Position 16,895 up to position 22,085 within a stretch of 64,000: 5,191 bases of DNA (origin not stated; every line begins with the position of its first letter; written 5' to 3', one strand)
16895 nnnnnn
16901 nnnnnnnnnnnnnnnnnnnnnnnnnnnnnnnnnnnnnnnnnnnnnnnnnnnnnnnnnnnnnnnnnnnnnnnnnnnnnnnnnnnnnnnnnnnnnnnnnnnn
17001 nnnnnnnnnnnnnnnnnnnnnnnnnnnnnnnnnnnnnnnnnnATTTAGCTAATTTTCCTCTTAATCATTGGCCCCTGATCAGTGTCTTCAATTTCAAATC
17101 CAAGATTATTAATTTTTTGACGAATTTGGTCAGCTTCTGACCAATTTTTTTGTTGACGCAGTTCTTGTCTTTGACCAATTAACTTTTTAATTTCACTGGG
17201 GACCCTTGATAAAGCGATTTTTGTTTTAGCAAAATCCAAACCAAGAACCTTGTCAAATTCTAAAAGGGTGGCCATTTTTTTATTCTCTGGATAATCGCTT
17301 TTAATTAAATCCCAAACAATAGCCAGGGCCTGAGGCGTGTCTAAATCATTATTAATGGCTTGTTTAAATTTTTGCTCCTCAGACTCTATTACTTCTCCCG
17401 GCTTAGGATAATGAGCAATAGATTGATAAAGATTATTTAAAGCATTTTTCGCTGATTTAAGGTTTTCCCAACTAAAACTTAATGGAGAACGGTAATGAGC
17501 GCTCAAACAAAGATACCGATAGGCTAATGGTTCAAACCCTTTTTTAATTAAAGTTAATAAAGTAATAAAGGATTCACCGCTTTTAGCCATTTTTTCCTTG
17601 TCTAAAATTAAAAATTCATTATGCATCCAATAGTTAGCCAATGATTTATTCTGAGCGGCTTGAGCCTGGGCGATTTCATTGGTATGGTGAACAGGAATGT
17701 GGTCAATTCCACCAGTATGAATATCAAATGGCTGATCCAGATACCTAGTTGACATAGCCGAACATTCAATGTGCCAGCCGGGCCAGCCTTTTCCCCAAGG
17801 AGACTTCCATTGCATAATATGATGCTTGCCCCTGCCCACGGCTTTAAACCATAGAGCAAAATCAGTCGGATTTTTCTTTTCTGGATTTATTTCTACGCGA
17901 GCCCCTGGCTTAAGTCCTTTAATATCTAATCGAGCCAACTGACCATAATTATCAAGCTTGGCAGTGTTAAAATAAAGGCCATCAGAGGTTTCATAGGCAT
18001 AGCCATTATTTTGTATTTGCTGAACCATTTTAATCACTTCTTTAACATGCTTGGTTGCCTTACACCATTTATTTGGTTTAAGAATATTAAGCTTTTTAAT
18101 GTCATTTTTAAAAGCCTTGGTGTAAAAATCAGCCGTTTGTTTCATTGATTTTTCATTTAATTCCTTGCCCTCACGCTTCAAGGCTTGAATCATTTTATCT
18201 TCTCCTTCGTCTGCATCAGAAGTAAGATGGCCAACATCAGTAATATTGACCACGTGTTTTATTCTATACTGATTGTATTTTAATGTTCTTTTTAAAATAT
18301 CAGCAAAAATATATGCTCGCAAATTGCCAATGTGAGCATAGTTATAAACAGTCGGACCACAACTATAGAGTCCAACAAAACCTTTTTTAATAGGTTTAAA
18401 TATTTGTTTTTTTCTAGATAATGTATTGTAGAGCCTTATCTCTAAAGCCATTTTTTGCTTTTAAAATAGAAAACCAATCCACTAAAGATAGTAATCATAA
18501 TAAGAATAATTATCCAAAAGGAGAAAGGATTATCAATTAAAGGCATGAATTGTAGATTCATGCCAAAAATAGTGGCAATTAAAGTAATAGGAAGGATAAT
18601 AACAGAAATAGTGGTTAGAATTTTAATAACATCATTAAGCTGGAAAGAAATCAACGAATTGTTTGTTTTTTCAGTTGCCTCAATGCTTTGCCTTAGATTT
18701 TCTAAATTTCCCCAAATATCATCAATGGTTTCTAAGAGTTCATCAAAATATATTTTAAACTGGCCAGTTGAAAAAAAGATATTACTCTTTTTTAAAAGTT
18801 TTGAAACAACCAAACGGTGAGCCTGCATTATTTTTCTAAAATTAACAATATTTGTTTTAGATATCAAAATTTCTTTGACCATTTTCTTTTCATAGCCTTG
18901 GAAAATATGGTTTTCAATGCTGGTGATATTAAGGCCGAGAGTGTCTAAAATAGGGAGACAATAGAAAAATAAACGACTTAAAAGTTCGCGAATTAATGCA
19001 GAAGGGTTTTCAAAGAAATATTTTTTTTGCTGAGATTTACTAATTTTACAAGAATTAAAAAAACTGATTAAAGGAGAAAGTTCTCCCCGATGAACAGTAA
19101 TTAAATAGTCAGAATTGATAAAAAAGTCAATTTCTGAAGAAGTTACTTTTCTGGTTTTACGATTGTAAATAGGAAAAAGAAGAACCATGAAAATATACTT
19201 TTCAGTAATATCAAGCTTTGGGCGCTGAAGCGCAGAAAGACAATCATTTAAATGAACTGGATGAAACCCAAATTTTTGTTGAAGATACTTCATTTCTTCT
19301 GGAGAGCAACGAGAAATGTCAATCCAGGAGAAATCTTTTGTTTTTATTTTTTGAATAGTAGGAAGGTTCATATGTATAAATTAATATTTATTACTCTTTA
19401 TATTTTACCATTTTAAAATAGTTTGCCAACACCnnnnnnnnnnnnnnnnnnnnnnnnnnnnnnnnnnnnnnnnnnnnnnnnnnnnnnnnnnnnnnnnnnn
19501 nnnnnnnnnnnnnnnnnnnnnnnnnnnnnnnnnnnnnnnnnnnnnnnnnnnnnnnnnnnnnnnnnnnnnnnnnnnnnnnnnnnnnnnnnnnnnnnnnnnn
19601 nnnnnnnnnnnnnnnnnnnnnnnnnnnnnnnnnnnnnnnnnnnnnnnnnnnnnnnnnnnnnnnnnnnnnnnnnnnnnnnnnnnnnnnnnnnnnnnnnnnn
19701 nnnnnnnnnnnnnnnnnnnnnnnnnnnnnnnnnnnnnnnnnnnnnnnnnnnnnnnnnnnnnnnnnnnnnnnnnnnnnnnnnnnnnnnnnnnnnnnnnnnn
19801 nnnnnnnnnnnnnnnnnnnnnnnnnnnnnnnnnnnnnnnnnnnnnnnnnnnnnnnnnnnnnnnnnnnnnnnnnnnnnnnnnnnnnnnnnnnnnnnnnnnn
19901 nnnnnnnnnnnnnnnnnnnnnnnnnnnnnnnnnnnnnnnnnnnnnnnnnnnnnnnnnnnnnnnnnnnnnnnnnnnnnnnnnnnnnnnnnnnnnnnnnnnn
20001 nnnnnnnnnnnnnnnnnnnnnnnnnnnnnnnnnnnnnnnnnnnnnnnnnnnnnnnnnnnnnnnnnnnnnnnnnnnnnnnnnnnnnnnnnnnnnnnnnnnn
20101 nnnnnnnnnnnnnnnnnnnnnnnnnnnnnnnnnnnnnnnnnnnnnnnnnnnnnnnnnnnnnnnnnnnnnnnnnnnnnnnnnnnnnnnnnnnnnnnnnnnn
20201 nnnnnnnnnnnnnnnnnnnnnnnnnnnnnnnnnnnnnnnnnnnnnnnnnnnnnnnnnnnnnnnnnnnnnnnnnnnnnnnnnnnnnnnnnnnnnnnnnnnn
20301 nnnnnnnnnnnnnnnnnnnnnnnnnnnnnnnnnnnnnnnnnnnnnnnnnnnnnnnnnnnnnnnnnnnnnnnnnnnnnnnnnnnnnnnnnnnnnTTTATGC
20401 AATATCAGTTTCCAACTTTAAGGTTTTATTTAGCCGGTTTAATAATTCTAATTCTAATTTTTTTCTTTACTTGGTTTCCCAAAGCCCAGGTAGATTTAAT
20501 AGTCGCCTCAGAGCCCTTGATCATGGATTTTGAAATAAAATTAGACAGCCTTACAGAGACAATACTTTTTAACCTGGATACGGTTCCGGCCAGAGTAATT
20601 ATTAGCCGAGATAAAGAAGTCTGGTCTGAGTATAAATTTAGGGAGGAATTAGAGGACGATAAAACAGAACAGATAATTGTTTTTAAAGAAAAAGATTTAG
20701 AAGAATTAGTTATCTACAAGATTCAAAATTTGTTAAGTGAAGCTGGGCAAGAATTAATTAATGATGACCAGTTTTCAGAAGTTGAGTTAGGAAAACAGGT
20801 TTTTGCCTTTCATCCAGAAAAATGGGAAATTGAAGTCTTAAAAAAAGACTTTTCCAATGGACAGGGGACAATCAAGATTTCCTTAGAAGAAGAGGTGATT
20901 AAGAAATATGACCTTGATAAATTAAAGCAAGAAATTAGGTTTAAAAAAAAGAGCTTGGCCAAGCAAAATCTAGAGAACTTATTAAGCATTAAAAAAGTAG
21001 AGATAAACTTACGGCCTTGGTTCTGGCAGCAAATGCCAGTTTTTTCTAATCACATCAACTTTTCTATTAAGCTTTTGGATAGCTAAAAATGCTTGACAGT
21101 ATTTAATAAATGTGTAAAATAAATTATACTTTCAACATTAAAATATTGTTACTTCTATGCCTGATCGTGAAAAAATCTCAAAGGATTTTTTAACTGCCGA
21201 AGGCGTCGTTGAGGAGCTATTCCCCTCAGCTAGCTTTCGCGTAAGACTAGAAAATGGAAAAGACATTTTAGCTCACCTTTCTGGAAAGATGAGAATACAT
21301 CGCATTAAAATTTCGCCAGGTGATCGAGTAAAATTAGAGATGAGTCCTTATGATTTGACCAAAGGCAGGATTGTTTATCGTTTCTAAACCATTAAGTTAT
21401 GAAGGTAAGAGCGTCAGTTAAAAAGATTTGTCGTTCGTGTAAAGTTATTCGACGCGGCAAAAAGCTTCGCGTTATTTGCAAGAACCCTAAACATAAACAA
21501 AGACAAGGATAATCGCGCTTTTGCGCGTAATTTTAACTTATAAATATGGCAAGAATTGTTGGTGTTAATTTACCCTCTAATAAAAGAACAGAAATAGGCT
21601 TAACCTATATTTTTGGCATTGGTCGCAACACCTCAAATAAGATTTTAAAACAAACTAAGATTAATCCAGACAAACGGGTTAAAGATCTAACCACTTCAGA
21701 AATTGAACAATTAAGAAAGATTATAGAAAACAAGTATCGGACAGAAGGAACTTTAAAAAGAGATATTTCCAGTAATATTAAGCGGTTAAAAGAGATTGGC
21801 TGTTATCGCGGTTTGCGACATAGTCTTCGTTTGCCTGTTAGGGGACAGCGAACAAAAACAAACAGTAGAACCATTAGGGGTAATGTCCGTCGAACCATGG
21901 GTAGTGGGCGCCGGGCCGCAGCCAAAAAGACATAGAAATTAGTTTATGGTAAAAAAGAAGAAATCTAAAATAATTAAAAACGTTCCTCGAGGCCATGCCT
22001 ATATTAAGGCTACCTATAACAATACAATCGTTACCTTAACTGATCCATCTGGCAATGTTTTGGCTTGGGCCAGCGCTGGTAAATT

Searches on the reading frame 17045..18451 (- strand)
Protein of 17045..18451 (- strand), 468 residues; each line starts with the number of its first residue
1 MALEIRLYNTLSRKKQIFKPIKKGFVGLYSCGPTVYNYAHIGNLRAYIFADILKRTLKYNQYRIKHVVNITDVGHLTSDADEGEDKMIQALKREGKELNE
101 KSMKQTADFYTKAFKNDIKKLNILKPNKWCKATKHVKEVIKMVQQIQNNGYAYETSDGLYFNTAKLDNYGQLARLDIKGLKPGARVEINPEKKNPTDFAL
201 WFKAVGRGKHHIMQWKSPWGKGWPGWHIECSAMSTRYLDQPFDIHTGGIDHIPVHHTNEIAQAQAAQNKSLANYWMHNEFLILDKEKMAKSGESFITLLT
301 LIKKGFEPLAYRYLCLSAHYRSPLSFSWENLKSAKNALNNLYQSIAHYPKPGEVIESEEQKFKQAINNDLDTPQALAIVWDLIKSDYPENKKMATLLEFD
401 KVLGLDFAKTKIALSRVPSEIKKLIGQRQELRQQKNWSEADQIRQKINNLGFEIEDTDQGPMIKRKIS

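Call 64: search_protein_families(library=pfam, proteins=[window:17045-18451:-], max_evalue=0.0001)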
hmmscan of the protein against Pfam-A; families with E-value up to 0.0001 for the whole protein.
window:17045-18451:- (468 aa): 3 families
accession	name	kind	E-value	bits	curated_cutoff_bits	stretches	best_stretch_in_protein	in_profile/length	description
PF01406.26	tRNA-synt_1e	-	8.5e-94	314.7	27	1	18-335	2-300/301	tRNA synthetases class I (C) catalytic domain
PF09334.17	tRNA-synt_1g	-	3.1e-11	43.1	20.1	1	37-165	12-126/391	tRNA synthetases class I (M)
PF23493.1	CysS_C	-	1.8e-05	25.2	23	1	417-459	4-46/51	Cysteinyl-tRNA ligase anticodon binding domain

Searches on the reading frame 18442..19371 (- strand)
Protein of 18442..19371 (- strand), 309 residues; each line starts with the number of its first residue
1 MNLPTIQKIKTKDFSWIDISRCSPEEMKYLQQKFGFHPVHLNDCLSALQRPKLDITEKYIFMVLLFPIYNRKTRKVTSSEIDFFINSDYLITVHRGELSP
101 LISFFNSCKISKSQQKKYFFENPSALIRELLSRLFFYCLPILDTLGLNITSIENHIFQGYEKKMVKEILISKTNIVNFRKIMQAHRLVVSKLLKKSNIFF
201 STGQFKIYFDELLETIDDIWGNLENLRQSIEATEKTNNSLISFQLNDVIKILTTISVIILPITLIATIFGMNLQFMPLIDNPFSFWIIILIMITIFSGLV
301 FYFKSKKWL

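Call 64: search_protein_families(library=pfam, proteins=[window:18442-19371:-], max_evalue=0.0001)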
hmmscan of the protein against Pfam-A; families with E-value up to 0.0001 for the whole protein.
window:18442-19371:- (309 aa): 1 family
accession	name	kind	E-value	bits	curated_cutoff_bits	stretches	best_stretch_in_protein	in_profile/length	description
PF01544.23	CorA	-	1.8e-57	195.3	27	1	12-304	2-291/292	CorA-like Mg2+ transporter protein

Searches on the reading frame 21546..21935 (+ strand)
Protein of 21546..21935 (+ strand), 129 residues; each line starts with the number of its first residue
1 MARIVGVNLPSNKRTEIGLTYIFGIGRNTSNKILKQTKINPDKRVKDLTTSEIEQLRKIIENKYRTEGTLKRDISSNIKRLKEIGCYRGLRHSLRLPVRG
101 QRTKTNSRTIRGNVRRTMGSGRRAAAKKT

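Call 17: search_protein_families(library=ncbifam, proteins=[window:21546-21935:+], max_evalue=0.00001)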
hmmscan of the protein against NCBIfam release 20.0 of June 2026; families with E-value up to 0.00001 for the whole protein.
window:21546-21935:+ (129 aa): 3 families
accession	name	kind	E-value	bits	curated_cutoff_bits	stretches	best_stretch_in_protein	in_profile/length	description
TIGR03631.1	uS13_bact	equivalog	1.1e-46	157.9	130.45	1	3-113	1-111/113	30S ribosomal protein S13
NF003140.0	PRK04053.1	equivalog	1.2e-20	74.2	159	2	70-110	102-142/157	30S ribosomal protein S13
TIGR03629.1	uS13_arch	equivalog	7.4e-19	68.4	175.55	2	72-109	97-134/144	30S ribosomal protein S13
